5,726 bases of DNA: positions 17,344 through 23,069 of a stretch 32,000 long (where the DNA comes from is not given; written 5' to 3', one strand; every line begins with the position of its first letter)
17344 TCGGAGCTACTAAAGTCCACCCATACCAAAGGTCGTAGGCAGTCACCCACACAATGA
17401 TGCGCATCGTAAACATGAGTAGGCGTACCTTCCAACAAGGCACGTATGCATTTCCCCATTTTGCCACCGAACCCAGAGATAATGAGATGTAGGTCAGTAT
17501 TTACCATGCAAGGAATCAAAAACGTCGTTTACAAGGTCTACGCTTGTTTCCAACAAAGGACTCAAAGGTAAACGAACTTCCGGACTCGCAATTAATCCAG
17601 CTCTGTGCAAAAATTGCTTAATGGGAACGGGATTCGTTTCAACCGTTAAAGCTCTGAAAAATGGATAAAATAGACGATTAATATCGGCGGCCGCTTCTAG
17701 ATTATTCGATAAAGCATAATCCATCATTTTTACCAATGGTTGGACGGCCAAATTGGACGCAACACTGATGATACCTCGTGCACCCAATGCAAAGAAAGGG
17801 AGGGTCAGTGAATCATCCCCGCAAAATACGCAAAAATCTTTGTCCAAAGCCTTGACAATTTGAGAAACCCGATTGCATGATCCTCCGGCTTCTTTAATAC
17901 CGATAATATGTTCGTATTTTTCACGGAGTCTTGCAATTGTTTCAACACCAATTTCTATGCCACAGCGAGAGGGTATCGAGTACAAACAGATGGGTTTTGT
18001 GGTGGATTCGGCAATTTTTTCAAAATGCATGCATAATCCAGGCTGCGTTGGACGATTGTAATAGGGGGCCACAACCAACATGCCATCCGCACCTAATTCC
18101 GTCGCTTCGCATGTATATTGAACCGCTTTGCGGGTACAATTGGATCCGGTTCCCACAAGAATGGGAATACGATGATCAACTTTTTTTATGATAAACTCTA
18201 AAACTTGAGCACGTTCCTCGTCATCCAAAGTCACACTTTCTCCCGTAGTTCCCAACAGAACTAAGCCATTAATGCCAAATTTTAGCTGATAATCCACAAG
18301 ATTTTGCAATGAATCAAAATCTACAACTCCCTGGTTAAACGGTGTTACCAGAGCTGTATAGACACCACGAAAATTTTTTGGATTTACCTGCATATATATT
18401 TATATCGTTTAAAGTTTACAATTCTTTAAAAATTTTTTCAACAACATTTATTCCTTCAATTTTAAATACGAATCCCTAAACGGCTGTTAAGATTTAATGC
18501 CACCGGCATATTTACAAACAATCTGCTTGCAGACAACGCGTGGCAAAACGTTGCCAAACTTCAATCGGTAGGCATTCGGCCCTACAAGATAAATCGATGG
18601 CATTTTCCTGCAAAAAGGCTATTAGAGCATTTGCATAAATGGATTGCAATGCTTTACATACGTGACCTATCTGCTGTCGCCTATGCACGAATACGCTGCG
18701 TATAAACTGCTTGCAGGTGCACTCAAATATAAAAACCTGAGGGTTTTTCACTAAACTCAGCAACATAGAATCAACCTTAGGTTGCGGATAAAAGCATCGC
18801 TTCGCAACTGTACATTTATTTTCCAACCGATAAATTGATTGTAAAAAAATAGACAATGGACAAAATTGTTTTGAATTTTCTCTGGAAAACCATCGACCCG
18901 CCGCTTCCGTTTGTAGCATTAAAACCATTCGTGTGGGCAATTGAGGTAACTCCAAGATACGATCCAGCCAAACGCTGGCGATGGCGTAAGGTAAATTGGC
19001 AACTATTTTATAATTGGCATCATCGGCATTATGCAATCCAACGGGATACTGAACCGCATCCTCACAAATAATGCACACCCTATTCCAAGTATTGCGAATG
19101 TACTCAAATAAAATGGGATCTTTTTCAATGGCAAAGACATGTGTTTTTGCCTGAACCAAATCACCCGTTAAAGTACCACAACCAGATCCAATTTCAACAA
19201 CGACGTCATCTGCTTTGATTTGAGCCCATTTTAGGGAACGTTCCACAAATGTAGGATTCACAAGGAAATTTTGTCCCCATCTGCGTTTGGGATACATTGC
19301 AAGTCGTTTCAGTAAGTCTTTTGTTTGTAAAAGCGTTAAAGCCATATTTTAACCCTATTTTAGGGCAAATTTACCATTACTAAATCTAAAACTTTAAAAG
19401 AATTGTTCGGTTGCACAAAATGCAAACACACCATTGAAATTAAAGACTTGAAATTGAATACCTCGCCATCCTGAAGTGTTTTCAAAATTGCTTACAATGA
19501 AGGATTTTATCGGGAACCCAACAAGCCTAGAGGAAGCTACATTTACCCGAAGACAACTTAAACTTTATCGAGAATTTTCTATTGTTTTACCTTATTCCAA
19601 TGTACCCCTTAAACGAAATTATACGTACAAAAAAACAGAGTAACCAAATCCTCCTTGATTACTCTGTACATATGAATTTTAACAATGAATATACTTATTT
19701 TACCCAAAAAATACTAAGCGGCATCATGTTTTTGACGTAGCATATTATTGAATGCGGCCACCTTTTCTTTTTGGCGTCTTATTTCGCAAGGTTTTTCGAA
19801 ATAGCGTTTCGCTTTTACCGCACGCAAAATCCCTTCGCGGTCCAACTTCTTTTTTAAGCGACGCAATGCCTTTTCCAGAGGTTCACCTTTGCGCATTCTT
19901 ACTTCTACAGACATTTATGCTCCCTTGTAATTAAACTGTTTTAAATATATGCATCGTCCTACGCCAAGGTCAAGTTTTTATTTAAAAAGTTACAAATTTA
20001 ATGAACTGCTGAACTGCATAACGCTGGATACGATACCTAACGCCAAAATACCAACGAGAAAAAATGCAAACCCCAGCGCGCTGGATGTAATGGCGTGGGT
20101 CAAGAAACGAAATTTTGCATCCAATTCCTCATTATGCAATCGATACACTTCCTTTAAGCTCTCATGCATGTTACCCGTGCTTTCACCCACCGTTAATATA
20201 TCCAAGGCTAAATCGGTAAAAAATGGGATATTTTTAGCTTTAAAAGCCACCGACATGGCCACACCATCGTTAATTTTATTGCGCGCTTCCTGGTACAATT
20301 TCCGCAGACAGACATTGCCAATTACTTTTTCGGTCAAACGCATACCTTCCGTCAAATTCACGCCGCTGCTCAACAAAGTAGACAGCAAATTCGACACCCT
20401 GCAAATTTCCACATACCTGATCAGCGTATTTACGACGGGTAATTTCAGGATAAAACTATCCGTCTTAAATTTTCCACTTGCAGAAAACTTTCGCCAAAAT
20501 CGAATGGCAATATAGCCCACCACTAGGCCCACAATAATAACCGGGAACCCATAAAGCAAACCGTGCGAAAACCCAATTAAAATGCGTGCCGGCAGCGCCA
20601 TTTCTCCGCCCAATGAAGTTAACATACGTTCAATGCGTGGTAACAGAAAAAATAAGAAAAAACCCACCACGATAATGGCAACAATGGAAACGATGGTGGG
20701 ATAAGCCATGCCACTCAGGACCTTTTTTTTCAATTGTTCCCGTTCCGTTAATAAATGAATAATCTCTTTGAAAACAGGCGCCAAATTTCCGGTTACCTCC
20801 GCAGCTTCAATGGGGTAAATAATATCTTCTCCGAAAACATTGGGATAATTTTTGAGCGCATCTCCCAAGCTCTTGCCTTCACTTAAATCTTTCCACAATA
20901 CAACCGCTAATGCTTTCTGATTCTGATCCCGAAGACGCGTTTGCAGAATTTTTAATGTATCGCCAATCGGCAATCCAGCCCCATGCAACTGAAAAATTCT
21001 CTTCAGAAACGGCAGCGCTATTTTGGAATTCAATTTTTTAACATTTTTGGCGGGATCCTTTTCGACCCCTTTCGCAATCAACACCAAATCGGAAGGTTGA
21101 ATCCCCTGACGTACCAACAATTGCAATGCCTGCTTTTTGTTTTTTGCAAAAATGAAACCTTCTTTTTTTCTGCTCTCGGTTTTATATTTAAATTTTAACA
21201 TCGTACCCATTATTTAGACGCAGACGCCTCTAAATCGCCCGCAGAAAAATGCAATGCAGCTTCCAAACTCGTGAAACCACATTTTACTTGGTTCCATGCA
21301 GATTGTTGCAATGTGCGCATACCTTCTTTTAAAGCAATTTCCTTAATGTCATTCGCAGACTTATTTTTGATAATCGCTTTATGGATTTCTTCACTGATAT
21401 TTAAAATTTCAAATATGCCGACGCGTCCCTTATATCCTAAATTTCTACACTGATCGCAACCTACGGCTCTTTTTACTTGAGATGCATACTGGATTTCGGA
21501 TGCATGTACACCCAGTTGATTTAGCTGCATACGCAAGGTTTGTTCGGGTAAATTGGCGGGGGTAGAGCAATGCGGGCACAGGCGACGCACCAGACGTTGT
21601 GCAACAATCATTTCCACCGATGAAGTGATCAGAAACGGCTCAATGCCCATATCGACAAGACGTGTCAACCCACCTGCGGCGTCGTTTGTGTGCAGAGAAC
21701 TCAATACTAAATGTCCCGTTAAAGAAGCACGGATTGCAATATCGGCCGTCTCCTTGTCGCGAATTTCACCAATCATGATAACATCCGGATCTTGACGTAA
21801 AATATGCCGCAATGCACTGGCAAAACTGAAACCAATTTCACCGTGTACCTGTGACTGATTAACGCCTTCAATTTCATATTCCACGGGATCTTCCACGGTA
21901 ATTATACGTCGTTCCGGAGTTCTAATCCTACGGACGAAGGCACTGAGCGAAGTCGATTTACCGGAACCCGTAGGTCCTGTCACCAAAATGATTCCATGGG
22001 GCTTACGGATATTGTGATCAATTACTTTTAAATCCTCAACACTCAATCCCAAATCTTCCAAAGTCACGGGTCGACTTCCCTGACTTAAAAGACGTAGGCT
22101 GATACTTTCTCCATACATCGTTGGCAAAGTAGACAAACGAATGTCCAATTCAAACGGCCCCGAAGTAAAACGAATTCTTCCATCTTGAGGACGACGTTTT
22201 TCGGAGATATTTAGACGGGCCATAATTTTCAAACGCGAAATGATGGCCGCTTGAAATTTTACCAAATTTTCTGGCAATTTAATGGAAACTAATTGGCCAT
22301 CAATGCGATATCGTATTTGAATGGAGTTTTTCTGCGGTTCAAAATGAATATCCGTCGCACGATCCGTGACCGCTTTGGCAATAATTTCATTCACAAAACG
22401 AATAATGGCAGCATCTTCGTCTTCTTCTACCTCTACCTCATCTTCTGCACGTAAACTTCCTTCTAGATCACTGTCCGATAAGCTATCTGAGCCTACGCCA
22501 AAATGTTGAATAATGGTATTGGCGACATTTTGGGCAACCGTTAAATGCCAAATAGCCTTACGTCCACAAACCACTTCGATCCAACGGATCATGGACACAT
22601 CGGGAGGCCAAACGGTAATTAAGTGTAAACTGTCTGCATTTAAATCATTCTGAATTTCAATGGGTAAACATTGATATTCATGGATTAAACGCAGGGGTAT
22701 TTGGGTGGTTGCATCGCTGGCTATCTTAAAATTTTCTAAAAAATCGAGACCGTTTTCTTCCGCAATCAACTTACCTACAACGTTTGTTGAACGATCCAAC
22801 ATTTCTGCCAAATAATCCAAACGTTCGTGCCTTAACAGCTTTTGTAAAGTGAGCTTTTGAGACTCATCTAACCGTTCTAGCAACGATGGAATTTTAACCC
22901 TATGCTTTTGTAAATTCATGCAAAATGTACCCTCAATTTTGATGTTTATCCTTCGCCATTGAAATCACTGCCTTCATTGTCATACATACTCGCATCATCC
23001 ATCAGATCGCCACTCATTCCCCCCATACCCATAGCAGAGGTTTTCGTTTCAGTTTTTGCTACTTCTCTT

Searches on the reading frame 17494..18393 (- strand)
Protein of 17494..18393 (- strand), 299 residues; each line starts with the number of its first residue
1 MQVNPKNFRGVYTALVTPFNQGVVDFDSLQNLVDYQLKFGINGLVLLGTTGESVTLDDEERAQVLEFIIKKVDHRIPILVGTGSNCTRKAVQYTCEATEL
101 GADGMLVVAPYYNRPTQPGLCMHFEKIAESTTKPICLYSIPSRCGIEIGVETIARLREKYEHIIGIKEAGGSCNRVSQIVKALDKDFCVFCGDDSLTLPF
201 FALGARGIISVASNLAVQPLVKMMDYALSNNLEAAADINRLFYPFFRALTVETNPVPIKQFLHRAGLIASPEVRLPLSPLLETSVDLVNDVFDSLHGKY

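Call 11: search_protein_families(library=pfam, proteins=[window:17494-18393:-], max_evalue=0.01)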
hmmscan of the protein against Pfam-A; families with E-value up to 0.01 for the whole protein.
window:17494-18393:- (299 aa): 1 family
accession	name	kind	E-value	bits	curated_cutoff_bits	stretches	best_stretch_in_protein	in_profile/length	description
PF00701.28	DHDPS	-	1.2e-84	284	22.1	1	7-284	1-278/289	Dihydrodipicolinate synthetase family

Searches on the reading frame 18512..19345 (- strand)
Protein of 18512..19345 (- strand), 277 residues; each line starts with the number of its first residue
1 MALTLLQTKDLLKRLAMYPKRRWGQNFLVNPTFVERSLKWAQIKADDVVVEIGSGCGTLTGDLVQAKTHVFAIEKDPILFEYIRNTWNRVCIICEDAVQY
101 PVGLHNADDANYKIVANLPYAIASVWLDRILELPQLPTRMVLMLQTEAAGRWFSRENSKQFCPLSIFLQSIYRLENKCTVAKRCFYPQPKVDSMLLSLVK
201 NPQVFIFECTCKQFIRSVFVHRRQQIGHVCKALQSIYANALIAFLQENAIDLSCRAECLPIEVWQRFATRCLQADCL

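Call 11: search_protein_families(library=pfam, proteins=[window:18512-19345:-], max_evalue=0.01)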
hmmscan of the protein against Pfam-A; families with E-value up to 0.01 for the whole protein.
window:18512-19345:- (277 aa): 2 families
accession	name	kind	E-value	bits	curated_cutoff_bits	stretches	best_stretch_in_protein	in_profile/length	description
PF00398.26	RrnaAD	-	5.8e-40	137.5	24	1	20-267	5-257/263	Ribosomal RNA adenine dimethylase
PF01135.25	PCMT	-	0.0053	17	20.3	1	29-85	57-116/210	Protein-L-isoaspartate(D-aspartate) O-methyltransferase (PCMT)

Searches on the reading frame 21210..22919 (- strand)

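Call 11: search_protein_families(library=pfam, proteins=[window:21210-22919:-], max_evalue=0.01)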
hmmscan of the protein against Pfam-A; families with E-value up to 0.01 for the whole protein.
window:21210-22919:- (569 aa): 10 families
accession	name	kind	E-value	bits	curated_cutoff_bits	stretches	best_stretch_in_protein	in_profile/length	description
PF00437.27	T2SSE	-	4.5e-133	443.9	24.9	1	165-555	1-368/370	Type II/IV secretion system protein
PF05157.20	MshEN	-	1.6e-05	25.2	23.1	1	61-141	8-85/90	MshEN domain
PF13401.12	AAA_22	-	4.3e-05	24.3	27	1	306-347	3-44/130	AAA domain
PF13191.12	AAA_16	-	8.6e-05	23.5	32.6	1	307-403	24-111/167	AAA ATPase domain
PF13555.12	AAA_29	-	0.00063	19.9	27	1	307-328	21-42/61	P-loop containing region of AAA domain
PF25199.1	nSTAND_NTPase5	-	0.0007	19.9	34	1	305-348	38-82/145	Novel STAND NTPase 5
PF13476.12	AAA_23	-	0.0046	18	27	0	307-328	18-39/201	AAA domain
PF01637.24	ATPase_2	-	0.0063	16.8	33.2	0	297-358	8-70/225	ATPase domain predominantly from Archaea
PF00005.33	ABC_tran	-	0.0068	17.4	25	0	309-365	12-64/137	ABC transporter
PF13604.12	AAA_30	-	0.0076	16.4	27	0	295-340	5-50/191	AAA domain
